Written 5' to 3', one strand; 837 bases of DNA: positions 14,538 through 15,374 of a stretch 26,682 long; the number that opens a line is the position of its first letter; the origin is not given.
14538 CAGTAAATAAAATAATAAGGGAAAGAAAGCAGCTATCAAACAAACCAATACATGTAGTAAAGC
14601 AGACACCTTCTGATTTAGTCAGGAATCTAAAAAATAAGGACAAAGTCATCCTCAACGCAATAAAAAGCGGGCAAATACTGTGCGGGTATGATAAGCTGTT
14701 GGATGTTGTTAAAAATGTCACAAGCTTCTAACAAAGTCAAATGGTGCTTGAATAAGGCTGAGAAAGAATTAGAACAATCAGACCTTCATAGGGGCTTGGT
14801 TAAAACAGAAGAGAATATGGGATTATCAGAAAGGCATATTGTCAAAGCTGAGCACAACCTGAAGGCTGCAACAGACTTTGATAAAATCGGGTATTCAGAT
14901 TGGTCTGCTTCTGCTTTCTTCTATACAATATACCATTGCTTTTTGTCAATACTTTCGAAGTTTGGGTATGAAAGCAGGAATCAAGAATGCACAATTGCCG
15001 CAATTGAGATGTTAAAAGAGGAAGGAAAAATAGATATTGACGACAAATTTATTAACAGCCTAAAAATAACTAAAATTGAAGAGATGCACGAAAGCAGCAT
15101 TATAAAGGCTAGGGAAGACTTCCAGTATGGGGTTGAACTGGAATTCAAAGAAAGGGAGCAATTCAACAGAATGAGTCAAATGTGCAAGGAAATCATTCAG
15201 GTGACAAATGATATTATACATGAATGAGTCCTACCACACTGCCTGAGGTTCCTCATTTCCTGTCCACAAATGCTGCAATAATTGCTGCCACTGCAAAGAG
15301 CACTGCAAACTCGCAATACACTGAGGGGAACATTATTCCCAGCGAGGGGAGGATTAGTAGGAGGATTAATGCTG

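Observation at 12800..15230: Tandem duplicated wHTH-MNT + HEPN-like pairs in which both HEPN copies appear to lack the catalytic His of the Rx4-6H motif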

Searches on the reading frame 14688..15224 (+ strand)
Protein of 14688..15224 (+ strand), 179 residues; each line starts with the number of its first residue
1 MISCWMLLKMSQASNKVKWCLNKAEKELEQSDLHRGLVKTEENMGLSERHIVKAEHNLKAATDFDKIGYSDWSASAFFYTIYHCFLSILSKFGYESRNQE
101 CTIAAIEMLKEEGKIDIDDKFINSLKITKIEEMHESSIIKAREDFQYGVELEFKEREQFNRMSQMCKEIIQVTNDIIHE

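Call 3: search_protein_families(library=pfam, proteins=[window:14688-15224:+], max_evalue=1)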
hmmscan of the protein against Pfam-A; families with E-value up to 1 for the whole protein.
window:14688-15224:+ (179 aa): 2 families
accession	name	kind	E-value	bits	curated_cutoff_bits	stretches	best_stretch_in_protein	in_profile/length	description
PF05168.19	HEPN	-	3.9e-05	24.2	22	1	48-174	2-115/117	HEPN domain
PF03412.21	Peptidase_C39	-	0.0067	16.7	22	1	94-159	6-71/133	Peptidase C39 family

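Call 4: search_protein_families(library=ncbifam, proteins=[window:14688-15224:+], max_evalue=1)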
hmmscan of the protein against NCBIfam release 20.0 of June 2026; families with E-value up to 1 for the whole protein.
window:14688-15224:+ (179 aa): 0 families

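Call 6: search_solved_structures(query=window:14688-15224:+, max_evalue=10, show_alignments=4)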
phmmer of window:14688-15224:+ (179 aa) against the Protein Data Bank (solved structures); distinct sequences matched with E-value up to 10: 1.
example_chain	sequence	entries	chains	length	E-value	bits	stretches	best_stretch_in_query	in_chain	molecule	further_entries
2hsb_A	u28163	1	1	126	0.12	15.6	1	48-120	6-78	Hypothetical UPF0332 protein AF0298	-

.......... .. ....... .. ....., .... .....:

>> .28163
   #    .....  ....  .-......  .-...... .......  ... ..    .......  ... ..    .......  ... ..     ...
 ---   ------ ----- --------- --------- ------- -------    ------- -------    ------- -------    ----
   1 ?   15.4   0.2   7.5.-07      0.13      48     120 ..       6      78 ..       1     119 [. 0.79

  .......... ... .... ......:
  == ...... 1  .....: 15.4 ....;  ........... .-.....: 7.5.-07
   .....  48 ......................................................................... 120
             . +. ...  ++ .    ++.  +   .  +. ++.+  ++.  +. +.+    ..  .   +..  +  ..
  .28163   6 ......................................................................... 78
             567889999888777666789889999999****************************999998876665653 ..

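Call 17: find_homologous_proteins(query=window:14715-15224:+, max_evalue=0.001)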
Query window:14715-15224:+ (170 aa): 912 proteins with E <= 0.001 among 962 candidates; the best 120 are listed.
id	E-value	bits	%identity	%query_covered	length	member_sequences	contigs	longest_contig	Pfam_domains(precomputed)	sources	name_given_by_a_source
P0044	2.8e-106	370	100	100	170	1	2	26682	-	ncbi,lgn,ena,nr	ncbi:MAG: hypothetical protein ISS93_02040 [Candidatus Aenigmarchaeota archaeon]|nr:hypothetical pro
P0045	8.4e-91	320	86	100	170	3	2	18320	-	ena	-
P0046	1.2e-85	303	80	99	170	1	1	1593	PF05168.20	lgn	-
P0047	3.7e-85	302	79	99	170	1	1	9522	PF05168.20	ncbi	-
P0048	2.2e-84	299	80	99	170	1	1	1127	PF05168.20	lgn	-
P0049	7.4e-79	281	75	99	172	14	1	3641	PF05168.20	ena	-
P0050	8.2e-79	281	73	99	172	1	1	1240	PF05168.20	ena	-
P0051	1.9e-78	280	74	99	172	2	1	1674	PF05168.20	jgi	-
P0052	2.7e-78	279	75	99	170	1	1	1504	PF05168.20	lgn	-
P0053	3.2e-78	279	73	99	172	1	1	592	PF05168.20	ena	-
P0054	3.2e-78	279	73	99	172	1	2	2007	PF05168.20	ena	-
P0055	5.5e-78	278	72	99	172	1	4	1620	PF05168.20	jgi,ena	-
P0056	7.7e-78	278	74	99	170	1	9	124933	PF05168.20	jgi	-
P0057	3.3e-77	276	73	99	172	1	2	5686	PF05168.20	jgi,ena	-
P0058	3.4e-77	276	73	100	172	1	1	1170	PF05168.20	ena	-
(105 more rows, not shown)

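Call 21: search_solved_structures(query=A2, max_evalue=10, show_alignments=5)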
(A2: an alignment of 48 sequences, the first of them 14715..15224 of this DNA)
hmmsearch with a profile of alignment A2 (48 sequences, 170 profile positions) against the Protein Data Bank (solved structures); distinct sequences matched with E-value up to 10: 2.
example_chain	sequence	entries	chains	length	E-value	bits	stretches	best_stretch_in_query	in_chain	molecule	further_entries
2hsb_A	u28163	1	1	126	0.0011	21.9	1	39-112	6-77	Hypothetical UPF0332 protein AF0298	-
5il7_A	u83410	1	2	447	1.1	12.2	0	87-116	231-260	Rab family protein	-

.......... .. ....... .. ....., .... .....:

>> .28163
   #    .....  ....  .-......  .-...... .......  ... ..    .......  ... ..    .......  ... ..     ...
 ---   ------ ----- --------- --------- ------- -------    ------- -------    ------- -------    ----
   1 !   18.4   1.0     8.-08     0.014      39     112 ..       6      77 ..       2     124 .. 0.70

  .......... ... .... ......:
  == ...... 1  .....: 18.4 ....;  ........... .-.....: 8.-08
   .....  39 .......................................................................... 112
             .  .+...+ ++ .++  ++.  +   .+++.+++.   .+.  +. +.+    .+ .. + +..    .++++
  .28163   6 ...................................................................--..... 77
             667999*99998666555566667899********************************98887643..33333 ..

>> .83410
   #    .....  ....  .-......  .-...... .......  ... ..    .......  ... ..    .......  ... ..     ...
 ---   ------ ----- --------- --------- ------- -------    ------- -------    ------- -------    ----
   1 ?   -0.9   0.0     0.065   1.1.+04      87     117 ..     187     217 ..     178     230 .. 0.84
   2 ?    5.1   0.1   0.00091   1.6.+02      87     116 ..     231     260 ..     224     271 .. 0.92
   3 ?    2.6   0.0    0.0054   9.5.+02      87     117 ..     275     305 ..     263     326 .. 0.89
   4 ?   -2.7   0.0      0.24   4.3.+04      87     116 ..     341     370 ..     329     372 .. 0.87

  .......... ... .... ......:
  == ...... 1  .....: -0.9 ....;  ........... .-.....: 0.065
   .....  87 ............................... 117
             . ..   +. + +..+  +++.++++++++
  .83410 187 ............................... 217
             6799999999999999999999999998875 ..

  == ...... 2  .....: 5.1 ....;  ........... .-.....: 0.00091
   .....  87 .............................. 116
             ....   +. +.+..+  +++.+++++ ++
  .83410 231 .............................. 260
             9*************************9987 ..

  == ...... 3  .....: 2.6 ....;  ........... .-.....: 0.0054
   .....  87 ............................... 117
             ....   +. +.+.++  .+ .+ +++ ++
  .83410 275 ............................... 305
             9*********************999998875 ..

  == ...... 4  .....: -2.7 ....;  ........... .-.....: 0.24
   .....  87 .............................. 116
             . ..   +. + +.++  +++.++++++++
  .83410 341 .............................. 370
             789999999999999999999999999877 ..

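Call 24: find_encoding_contigs(protein=P0056, flank=5000, max_places=3)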
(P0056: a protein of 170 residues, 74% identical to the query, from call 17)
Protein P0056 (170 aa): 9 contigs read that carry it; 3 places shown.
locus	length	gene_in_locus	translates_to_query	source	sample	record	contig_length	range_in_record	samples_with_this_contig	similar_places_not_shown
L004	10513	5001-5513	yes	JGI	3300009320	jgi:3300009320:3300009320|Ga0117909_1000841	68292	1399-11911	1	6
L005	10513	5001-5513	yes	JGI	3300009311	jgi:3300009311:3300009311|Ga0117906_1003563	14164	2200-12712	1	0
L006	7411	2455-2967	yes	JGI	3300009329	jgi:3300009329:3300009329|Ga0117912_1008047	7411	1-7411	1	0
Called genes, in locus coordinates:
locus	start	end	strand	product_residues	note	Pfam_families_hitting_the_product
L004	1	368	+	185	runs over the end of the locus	-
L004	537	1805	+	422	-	-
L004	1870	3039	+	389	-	PF22023:Pus10_THUMP_arc, PF21238:Pus10_C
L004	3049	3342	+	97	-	PF01157:Ribosomal_L21e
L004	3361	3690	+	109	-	PF03874:RNA_pol_Rpb4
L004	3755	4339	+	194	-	PF04919:DUF655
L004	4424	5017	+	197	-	PF18765:Polbeta (weak)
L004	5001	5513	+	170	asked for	PF05168:HEPN (weak)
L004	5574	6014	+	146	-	PF00571:CBS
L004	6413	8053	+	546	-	PF00118:Cpn60_TCP1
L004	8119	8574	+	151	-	-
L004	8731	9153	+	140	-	-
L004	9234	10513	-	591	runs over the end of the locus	PF00437:T2SSE, PF23989:PilB3_C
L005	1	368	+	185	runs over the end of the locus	-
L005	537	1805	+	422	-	-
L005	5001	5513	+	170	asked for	PF05168:HEPN (weak)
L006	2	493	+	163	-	?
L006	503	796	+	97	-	PF01157:Ribosomal_L21e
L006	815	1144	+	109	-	PF03874:RNA_pol_Rpb4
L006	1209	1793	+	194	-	PF04919:DUF655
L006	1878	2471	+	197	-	PF18765:Polbeta (weak)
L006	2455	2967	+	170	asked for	PF05168:HEPN (weak)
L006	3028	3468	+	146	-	PF00571:CBS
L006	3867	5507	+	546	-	PF00118:Cpn60_TCP1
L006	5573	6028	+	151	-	-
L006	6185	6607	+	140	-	-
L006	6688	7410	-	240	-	?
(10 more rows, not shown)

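Call 30: predict_structure(alignment_id=A2)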
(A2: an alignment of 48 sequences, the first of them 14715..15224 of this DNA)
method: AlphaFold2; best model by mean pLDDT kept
length: 170 residues; sequences in the alignment: 48
mean_pLDDT: 92.9   pTM: 0.89
mean pLDDT of the five models: 92.9, 92.4, 92.3, 91.5, 89.1
residues with pLDDT >= 90: 145; 70-90: 15; 50-70: 7; < 50: 3
segments of 3 or more residues with pLDDT < 50: 122-124
pLDDT, mean of each block of 10 residues (from residue 1): 89 96 94 98 99 97 97 99 97 97 96 83 61 92 90 97 97
secondary structure, 60 per line:
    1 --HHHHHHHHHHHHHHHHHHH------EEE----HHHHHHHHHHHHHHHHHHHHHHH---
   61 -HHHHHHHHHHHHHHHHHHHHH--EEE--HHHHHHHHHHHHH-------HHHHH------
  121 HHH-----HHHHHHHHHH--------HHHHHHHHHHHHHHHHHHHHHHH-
elements in order: H3-21 E28-30 H35-57 H62-82 E85-87 H90-102 H110-114 H129-138 H147-169

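Call 43: find_related_loci(query=A2, collection=genome_contigs, flank=4000)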
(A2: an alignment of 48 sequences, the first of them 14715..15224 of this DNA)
Query A2 (170 aa) in genome_contigs; peptide patterns used: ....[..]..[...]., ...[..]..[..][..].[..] (x = any residue, [..] = any of these).
454 stretches matched a pattern; 368 encode a relative of the query (tblastn E <= 1e-3); the best 80 are kept; 80 distinct loci.
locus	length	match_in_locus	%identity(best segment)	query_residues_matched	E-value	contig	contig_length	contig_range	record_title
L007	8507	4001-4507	73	1-169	7e-84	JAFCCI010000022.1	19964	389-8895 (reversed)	Candidatus Woesearchaeota archaeon isolate AB_3033_Bin_101 AB_3033_Bin_101_scaffold_6397, whole genome shotgun sequence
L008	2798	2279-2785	72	1-169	4e-84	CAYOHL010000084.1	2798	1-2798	MAG TPA_asm: uncultured Methanosarcinales archaeon isolate SRP098346_co1_180 genome assembly, contig: NODE_62385_length_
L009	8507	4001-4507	71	1-169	3e-81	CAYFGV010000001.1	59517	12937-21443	MAG TPA_asm: Candidatus Woesearchaeota archaeon isolate ERP003628_co1_282 genome assembly, contig: NODE_83_length_59517_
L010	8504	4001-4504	68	1-169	5e-78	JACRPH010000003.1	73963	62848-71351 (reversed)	MAG: Candidatus Woesearchaeota archaeon isolate NC_groundwater_1982_Pr3_S-0.2um_39_12 scaffold_100997, whole genome shot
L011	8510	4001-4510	70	1-170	1e-74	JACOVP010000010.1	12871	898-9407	MAG: Candidatus Woesearchaeota archaeon isolate NC_groundwater_103_Ag_S-0.1um_41_78 S_p1_S3_170907_scaffold_74604, whole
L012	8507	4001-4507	65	1-170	2e-74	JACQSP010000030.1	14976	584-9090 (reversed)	MAG: Candidatus Woesearchaeota archaeon isolate NC_groundwater_1388_Ag_S-0.2um_34_95 S_p2_S4_coassembly_k141_1020484, wh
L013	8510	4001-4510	71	1-170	3e-72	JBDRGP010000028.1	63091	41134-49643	MAG: Candidatus Woesearchaeota archaeon isolate MEGAHIT-group-1.443 k141_12863558, whole genome shotgun sequence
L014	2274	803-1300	65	1-168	2e-73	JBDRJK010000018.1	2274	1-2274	MAG: Candidatus Aenigmatarchaeota archaeon isolate MEGAHIT-group-1.649 k141_9704056, whole genome shotgun sequence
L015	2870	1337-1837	63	1-168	3e-71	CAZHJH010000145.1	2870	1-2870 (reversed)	MAG TPA_asm: uncultured Methanosarcinales archaeon isolate SRP050083_co7_604 genome assembly, contig: NODE_53746_length_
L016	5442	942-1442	63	1-168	1e-70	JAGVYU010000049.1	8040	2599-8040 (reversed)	Candidatus Woesearchaeota archaeon isolate RIFCSPHIGHO2_01_FULL_47_16 rifcsphigho2_01_scaffold_26082, whole genome shotg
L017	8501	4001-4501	61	1-168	5e-70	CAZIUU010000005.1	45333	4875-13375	MAG TPA_asm: uncultured Methanosarcinales archaeon isolate binchicken_co251_991 genome assembly, contig: NODE_1127_lengt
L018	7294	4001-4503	67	1-168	9e-65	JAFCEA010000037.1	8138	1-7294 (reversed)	Candidatus Woesearchaeota archaeon isolate Meg22_1012_Bin_199 Meg22_1012_Bin_199_scaffold_44921, whole genome shotgun se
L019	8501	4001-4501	58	1-168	5e-63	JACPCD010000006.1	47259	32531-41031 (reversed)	MAG: Candidatus Woesearchaeota archaeon isolate NC_groundwater_274_Ag_S-0.2um_44_14 S5_GD2017_2_S2_scaffold_375, whole g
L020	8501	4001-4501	65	1-168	4e-71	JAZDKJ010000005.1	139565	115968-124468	MAG: Candidatus Woesearchaeota archaeon isolate MEGAHIT-group-0.53 k141_17245630, whole genome shotgun sequence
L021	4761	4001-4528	55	1-170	5e-61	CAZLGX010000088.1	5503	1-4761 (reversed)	MAG TPA_asm: uncultured Methanosarcinales archaeon isolate SRP269290_co3_950 genome assembly, contig: NODE_22308_length_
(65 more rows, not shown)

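Call 55: search_solved_structures(query=A6, max_evalue=1, show_alignments=4)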
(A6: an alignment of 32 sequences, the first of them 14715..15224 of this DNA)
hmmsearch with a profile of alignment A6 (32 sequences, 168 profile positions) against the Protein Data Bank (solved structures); distinct sequences matched with E-value up to 1: 4.
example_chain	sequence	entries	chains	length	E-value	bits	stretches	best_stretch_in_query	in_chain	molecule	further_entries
2hsb_A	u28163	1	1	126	3.7e-14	55.9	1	35-164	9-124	Hypothetical UPF0332 protein AF0298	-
9xbd_A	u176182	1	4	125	1.6e-07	34.4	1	35-159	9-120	HEPN domain-containing protein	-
9xbc_A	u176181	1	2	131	1.9e-06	30.8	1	35-160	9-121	HEPN domain-containing protein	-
2qb6_A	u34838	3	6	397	0.64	12.9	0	90-163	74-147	Exopolyphosphatase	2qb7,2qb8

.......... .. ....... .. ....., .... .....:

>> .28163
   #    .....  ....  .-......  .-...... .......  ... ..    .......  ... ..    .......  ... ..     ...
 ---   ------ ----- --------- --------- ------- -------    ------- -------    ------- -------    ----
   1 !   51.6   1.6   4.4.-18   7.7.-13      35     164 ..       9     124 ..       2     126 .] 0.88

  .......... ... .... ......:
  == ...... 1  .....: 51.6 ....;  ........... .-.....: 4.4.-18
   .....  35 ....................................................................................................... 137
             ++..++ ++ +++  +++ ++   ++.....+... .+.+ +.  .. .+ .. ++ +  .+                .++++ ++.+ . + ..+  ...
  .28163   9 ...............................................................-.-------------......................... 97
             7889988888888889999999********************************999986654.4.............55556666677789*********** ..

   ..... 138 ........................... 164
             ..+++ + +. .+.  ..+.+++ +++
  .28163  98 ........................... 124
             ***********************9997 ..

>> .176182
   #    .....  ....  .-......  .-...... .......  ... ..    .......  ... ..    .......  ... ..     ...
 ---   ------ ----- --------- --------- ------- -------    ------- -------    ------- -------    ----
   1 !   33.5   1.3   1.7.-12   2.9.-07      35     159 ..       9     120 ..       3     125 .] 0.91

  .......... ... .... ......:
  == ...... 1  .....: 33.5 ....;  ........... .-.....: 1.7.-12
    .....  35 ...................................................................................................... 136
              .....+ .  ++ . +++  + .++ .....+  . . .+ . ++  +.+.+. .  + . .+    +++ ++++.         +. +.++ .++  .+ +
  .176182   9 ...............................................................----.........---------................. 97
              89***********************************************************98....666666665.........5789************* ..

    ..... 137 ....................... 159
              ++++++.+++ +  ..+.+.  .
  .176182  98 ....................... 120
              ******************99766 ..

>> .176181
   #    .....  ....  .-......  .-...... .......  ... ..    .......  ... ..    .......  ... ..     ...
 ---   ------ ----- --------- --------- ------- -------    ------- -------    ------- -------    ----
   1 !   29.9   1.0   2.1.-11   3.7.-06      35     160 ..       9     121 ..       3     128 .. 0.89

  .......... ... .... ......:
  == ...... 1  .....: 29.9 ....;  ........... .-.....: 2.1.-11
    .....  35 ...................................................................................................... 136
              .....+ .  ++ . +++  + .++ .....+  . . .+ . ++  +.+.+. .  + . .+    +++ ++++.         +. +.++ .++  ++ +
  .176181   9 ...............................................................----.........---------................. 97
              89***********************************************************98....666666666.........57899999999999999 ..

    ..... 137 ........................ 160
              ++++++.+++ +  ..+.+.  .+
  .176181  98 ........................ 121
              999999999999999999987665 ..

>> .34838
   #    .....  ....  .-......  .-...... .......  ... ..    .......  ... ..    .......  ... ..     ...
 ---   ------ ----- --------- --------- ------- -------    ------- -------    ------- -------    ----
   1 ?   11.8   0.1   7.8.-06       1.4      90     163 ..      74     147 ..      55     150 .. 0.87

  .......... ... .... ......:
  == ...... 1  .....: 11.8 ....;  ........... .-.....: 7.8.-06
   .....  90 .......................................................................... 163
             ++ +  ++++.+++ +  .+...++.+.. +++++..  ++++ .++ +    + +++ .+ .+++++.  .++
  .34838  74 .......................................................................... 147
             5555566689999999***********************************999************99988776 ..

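Call 63: search_protein_families(library=padloc, proteins=[window:14715-15224:+], max_evalue=0.01)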
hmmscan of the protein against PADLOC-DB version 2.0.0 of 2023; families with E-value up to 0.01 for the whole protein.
window:14715-15224:+ (170 aa): 0 families

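Call 75: search_protein_families(library=padloc, proteins=[window:14715-15224:+], max_evalue=10)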
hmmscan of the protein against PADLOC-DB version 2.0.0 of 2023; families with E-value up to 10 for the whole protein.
window:14715-15224:+ (170 aa): 0 families

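Call 78: fold_search(model_id=the predicted structure, library=pdb)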
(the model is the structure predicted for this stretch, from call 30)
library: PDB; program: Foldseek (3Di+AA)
matches with E <= 10: 297; with E <= 0.001: 1
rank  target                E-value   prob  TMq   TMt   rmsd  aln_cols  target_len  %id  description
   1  2hsb                  1.0e-04  1.00  0.62  0.81   2.8       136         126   20  Crystal structure of a hepn domain containing protein (af_0298) from archaeoglobus fulgidus at 1.95 A resolution (released 2006-08-15)
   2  4nqf_A                1.3e-02  1.00  0.54  0.62   7.7       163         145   12  Crystal structure of HEPN domain protein (released 2014-03-26)
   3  1ufb_A                2.3e-02  1.00  0.58  0.74   3.1       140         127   11  Crystal structure of TT1696 from Thermus thermophilus HB8 (released 2003-11-28)
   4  4nqf_B                2.3e-02  1.00  0.54  0.60   7.7       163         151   12  Crystal structure of HEPN domain protein (released 2014-03-26)
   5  1wol                  1.5e-01  0.82  0.29  0.39   9.1       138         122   12  Crystal Structure of ST0689, an archaeal HEPN homologue (released 2005-11-22)
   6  1o3u                  1.9e-01  0.99  0.48  0.66   6.7       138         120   10  Crystal structure of an hepn domain protein (tm0613) from thermotoga maritima at 1.75 A resolution (released 2003-04-22)
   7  1wty_A                3.4e-01  0.87  0.39  0.52   5.1       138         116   10  Crystal structure of a probable nucleotidyl transferase protein from thermus thermophilus HB8 (released 2004-12-07)
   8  6m6u_D                3.7e-01  0.60  0.36  0.43   6.0       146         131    7  Crystal structure the toxin-antitoxin MntA-HpeT mutant-D39ED41E (released 2020-09-30)
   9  8xeh_B                4.6e-01  0.57  0.35  0.43   6.6       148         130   11  Crystal structure of HEPN-MNT complex (released 2024-12-18)
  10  7bxo_H                4.8e-01  0.35  0.29  0.35   9.7       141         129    8  Crystal structure of the toxin-antitoxin with AMP-PNP (released 2020-09-30)
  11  8xdj_B                5.1e-01  0.57  0.35  0.42   5.9       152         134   12  Crystal structure of AMPylated HEPN toxin (released 2024-12-18)
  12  6m6u_I                5.1e-01  0.54  0.35  0.43   5.8       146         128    7  Crystal structure the toxin-antitoxin MntA-HpeT mutant-D39ED41E (released 2020-09-30)
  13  3o10_A                5.6e-01  0.93  0.51  0.60   5.5       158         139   13  Crystal structure of the HEPN domain from human sacsin (released 2011-03-30)
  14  9min_I                5.6e-01  0.44  0.31  0.38   8.3       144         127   12  Structure of a designed minibinder to NYESO1-A*02:01 (released 2025-08-06)
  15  1wty_B                5.9e-01  0.72  0.39  0.52   5.0       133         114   15  Crystal structure of a probable nucleotidyl transferase protein from thermus thermophilus HB8 (released 2004-12-07)
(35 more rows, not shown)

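Call 82: find_related_loci(query=A2, collection=viral_contigs, flank=5000)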
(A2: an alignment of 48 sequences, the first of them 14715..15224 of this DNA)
Query A2 (170 aa) in viral_contigs; peptide patterns used: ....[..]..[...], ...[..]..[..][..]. (x = any residue, [..] = any of these).
468 stretches matched a pattern, but none encodes a relative of the query by tblastn (E <= 1e-3).
